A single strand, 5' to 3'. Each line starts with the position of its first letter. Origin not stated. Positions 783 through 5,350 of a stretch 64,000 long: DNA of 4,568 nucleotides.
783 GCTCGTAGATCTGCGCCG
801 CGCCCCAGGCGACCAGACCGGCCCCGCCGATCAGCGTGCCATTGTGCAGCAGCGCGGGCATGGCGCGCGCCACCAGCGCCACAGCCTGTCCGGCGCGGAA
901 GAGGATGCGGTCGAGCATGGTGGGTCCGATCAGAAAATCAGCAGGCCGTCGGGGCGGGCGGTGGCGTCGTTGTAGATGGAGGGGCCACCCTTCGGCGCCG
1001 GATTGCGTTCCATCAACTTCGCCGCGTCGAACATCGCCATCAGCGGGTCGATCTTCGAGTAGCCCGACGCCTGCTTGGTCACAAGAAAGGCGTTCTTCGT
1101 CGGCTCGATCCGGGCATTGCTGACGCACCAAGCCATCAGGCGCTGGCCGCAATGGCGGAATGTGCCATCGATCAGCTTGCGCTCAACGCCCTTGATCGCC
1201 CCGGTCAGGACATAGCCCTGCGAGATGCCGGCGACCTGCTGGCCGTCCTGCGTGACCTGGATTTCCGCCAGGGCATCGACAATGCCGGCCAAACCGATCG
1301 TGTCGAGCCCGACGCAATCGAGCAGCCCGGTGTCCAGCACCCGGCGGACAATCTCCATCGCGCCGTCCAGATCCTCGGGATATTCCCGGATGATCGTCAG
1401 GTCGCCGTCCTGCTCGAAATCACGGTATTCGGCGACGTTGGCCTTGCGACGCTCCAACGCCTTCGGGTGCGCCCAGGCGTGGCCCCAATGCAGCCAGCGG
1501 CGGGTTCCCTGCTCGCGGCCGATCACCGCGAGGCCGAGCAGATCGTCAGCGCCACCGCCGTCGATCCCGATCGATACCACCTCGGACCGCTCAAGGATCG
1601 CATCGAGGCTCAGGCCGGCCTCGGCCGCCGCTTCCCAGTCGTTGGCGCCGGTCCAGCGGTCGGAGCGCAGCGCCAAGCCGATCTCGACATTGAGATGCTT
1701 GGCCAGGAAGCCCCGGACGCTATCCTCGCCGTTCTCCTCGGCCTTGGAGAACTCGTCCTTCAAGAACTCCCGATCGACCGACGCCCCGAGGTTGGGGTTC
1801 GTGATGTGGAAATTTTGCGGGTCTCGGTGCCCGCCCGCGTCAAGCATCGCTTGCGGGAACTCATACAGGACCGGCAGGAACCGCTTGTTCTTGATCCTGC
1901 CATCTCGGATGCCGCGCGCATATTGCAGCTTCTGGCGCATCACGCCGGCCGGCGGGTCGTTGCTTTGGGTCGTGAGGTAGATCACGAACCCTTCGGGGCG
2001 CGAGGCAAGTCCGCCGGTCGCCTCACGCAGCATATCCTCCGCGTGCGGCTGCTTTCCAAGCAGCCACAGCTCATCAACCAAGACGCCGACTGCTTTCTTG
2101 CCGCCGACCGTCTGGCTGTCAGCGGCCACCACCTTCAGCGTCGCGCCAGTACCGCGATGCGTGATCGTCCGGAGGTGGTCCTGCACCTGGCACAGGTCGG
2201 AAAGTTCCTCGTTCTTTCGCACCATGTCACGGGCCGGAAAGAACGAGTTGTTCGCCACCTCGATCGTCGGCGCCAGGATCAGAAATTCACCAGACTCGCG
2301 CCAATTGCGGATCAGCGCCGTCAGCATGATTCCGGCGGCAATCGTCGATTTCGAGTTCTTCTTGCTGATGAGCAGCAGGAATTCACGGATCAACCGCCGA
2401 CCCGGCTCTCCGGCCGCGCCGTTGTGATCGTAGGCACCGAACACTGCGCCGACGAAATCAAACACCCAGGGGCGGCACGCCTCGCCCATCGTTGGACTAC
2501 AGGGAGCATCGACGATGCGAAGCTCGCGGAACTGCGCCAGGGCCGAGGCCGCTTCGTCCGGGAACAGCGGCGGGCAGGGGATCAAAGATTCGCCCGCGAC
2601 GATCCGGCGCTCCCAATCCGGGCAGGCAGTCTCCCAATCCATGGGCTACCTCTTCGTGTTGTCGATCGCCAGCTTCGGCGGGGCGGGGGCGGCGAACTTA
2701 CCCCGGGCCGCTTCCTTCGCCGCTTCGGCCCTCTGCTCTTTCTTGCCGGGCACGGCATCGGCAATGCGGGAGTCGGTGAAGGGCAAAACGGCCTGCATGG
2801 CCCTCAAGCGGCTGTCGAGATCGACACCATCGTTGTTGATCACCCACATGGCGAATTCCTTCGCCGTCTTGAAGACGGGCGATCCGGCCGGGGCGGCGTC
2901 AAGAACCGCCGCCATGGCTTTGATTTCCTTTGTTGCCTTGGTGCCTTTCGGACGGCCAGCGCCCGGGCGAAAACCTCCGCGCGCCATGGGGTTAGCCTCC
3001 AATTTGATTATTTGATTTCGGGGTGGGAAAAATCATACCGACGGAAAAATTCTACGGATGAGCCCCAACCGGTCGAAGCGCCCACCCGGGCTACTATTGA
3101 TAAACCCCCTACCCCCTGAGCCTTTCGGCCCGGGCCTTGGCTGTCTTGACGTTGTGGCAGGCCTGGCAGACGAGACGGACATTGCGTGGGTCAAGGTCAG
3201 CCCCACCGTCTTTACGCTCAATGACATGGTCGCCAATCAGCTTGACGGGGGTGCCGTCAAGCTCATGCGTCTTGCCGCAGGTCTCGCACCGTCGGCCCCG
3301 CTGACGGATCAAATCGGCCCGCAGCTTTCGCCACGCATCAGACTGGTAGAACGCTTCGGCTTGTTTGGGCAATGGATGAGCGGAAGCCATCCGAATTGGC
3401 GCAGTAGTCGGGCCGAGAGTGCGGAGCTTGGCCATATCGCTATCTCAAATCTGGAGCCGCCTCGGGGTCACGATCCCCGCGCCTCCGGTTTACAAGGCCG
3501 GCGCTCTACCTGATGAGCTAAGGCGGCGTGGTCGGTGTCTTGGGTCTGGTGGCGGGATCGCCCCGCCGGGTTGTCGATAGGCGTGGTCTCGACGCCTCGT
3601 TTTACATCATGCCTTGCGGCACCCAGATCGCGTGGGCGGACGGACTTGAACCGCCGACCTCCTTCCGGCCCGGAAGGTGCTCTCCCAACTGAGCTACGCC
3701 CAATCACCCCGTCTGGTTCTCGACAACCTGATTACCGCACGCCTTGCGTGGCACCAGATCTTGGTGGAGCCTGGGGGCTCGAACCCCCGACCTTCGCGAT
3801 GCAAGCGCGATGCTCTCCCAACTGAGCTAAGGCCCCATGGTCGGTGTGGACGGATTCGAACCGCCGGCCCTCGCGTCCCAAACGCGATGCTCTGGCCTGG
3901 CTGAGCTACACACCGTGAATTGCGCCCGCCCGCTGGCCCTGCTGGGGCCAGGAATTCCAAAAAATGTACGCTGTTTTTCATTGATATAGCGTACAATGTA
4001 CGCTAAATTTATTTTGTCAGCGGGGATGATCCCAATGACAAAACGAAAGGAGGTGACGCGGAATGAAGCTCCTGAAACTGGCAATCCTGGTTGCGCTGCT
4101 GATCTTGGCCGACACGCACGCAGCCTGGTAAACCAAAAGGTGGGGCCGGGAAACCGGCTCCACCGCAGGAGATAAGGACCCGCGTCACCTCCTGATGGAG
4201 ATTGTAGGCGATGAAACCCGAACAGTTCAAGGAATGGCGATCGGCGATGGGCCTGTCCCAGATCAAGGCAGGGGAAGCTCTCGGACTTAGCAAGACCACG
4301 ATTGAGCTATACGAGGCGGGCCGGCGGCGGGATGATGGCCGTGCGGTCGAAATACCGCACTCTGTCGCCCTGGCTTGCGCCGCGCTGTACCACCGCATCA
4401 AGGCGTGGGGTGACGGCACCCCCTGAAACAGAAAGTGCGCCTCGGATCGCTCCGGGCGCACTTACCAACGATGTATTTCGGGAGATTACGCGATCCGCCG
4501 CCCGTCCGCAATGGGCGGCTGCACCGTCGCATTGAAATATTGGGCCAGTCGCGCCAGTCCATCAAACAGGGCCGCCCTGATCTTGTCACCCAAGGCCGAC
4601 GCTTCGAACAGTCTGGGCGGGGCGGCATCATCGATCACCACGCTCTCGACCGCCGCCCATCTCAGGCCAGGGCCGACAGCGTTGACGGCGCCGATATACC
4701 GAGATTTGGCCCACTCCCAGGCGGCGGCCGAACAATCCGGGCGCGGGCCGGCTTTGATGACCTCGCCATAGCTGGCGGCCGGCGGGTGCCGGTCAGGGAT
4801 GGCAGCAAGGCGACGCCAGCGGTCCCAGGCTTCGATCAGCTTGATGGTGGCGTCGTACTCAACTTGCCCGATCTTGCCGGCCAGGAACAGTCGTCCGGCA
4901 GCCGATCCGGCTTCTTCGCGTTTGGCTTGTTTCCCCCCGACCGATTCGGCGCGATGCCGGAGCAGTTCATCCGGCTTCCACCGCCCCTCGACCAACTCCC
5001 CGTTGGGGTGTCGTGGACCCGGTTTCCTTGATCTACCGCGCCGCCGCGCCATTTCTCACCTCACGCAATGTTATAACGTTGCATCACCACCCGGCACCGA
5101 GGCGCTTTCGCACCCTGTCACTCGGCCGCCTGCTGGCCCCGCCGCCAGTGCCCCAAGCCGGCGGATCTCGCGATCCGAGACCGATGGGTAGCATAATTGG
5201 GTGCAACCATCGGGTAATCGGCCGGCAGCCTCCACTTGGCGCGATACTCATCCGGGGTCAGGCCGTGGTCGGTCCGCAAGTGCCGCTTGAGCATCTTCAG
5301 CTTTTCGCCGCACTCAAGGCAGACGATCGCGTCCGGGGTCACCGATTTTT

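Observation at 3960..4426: Unannotated type I toxin-antitoxin-like locus combined with an XRE autoregulator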

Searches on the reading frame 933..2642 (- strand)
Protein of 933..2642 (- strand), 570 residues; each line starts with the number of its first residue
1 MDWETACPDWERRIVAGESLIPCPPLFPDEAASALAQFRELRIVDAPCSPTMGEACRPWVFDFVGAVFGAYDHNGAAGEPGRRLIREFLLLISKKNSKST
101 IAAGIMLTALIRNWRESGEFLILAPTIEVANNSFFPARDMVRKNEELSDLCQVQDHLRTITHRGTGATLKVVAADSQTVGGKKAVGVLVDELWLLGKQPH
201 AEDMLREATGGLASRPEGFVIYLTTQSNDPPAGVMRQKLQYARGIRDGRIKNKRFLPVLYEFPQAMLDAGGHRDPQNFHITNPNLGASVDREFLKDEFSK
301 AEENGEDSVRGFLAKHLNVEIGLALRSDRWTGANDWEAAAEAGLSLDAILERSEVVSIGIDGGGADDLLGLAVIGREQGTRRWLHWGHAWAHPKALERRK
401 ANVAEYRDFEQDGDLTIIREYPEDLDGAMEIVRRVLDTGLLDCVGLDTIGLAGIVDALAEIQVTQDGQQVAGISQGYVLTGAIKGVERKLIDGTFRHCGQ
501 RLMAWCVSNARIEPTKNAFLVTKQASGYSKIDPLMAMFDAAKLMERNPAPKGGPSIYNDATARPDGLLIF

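Call 65: search_protein_families(library=pfam, proteins=[window:933-2642:-], max_evalue=0.001)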
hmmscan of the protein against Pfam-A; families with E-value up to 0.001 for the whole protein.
window:933-2642:- (570 aa): 2 families
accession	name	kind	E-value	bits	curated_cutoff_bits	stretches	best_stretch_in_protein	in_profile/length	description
PF20441.4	TerL_nuclease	-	8.6e-10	38.7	24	1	262-540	10-278/286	Terminase large subunit, endonuclease domain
PF03354.21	TerL_ATPase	-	2.4e-06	27.8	23.7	1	81-243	17-177/178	Terminase large subunit, ATPase domain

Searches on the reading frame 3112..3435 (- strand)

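Call 7: search_protein_families(library=pfam, proteins=[window:3112-3435:-], max_evalue=1)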
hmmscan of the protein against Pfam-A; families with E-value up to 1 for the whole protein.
window:3112-3435:- (108 aa): 7 families
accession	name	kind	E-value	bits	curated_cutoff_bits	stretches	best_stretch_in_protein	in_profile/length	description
PF01844.29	HNH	-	8.6e-11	42.3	21.4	1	50-99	1-46/47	HNH endonuclease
PF14279.12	HNH_5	-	0.00017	21.9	27.5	1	50-103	1-49/56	HNH endonuclease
PF14522.11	Cytochrome_C7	-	0.012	15.8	24.8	1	46-102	12-56/67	Cytochrome c7 and related cytochrome c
PF05876.18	GpA_ATPase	-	0.024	14.7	25.6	1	49-106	196-242/247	Phage terminase large subunit gpA, ATPase domain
PF14803.11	Zn_ribbon_Nudix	-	0.078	13.4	25.6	1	86-96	21-31/34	Nudix N-terminal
PF24734.1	DUF7685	-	0.13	12.6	27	0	85-99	23-37/43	Domain of unknown function (DUF7685)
PF11781.13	Zn_ribbon_RRN7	-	0.45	10.6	27.1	0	88-97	22-31/32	Zinc-finger of RNA-polymerase I-specific TFIIB, Rrn7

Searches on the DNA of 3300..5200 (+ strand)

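Call 6: search_rna_families(source=window, start=3300, end=5200, threshold=evalue, max_evalue=10)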
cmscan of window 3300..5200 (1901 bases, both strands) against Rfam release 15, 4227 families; matches with E-value up to 10: 12.
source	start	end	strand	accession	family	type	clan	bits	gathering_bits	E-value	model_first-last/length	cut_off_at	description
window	3765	3836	-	RF00005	tRNA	Gene; tRNA;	CL00001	65.5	29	1.6e-13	1-71/71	no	tRNA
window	3841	3915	-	RF00005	tRNA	Gene; tRNA;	CL00001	63.5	29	5.6e-13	1-71/71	no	tRNA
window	3455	3527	-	RF00005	tRNA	Gene; tRNA;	CL00001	52.4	29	6.6e-10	1-71/71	no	tRNA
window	3631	3703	-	RF00005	tRNA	Gene; tRNA;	CL00001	43.6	29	1.8e-07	1-71/71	no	tRNA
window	4430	4540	-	RF02552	RcsR1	Gene; sRNA;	-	22.9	60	0.077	1-96/96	no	RcsR1 sRNA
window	4037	4165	+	RF01867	CC2171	Gene; sRNA;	-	21.4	75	0.066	1-159/159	no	caulobacter sRNA CC2171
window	4393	4470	+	RF00454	p27_CRE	Cis-reg;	-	18.2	42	1.7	1-59/59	no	p27 cis-regulatory element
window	3790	3888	-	RF02553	YrlA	Gene; sRNA;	-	18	69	1.6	1-114/114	no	Y RNA-like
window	3929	3998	-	RF01844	SmY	Gene; snRNA; splicing;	-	16.6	39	1.3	1-80/80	no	SmY spliceosomal RNA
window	3659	3693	-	RF03156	L31-Firmicutes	Cis-reg; leader;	CL00118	14.2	33.3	9.2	1-32/32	no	L31-Firmicutes ribosomal protein leader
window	3363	3468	+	RF02175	SMAD5-AS1_3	Gene; lncRNA;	-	12.5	60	9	1-125/125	no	SMAD5 antisense RNA 1 conserved region 3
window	4073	4153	+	RF02248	Six3os1_3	Gene; lncRNA;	-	11.1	40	9.7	1-75/75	no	Six3os1 conserved region 3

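Call 11: search_dna_similar(query=window:3940-4470:+, collection=phages, mode=distant)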
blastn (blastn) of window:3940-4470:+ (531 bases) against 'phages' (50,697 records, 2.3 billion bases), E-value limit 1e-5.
No match.

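Call 42: search_rna_families(sources=[L001, L002, L057, L058, L059, L062, L064, L083, L086, L105, L151, L166], threshold=evalue, max_evalue=1, show_alignments=2)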
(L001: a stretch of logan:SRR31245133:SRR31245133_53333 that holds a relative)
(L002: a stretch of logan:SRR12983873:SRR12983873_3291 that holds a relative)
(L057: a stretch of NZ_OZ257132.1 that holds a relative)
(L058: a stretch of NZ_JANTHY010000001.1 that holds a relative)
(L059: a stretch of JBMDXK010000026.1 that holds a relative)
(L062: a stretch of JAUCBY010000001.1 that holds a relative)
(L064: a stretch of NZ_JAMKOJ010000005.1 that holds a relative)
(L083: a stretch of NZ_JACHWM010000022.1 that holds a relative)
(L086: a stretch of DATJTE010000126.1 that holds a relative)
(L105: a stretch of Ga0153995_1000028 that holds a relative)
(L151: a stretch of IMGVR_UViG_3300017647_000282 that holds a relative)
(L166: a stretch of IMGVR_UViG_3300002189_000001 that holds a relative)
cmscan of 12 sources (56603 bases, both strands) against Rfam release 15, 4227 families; matches with E-value up to 1: 5.
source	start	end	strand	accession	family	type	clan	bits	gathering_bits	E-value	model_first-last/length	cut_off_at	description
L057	1987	2060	-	RF00005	tRNA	Gene; tRNA;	CL00001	64.1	29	1.2e-11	1-71/71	no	tRNA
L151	4037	4108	-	RF00005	tRNA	Gene; tRNA;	CL00001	60.1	29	1.5e-10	1-71/71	no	tRNA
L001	1147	1237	+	RF02221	sRNA-Xcc1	Gene; sRNA;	-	53.6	53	8.2e-07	1-87/87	no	sRNA-Xcc1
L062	2763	2834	-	RF00005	tRNA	Gene; tRNA;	CL00001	36.5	29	0.00045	1-71/71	no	tRNA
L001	1567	1639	-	RF00005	tRNA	Gene; tRNA;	CL00001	33.4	29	0.0034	1-71/71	no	tRNA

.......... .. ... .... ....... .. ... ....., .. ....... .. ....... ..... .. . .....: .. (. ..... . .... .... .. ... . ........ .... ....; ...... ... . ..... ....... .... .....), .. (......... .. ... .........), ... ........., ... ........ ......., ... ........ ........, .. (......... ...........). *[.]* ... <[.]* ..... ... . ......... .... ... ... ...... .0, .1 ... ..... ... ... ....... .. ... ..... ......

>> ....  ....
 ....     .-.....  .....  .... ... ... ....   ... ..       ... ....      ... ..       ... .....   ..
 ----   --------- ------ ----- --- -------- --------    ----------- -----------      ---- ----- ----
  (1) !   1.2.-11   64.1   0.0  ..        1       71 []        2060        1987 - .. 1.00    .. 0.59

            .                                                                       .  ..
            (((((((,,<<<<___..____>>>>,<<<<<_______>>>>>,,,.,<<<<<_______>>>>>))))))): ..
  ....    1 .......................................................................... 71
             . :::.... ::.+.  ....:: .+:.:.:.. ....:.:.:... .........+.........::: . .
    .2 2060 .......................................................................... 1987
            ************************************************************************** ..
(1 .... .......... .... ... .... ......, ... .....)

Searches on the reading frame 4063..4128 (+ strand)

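Call 7: search_protein_families(library=pfam, proteins=[window:4063-4128:+], max_evalue=1)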
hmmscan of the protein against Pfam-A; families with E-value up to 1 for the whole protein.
window:4063-4128:+ (22 aa): 1 family
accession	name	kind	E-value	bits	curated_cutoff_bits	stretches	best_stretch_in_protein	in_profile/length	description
PF22859.1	IBIN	-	0.41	11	27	1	1-17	1-17/41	Induced by infection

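Call 32: search_protein_families(library=phrogs, proteins=[window:4063-4128:+], max_evalue=1)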
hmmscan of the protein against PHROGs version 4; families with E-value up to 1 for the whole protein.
window:4063-4128:+ (22 aa): 1 family
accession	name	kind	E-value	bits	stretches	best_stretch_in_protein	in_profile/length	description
phrog_34597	-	unknown function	0.089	13.7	1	3-22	23-42/55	-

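Call 81: search_protein_families(library=padloc, proteins=[window:4063-4128:+], max_evalue=0.1)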
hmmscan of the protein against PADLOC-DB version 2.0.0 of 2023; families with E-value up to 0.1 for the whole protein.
window:4063-4128:+ (22 aa): 0 families
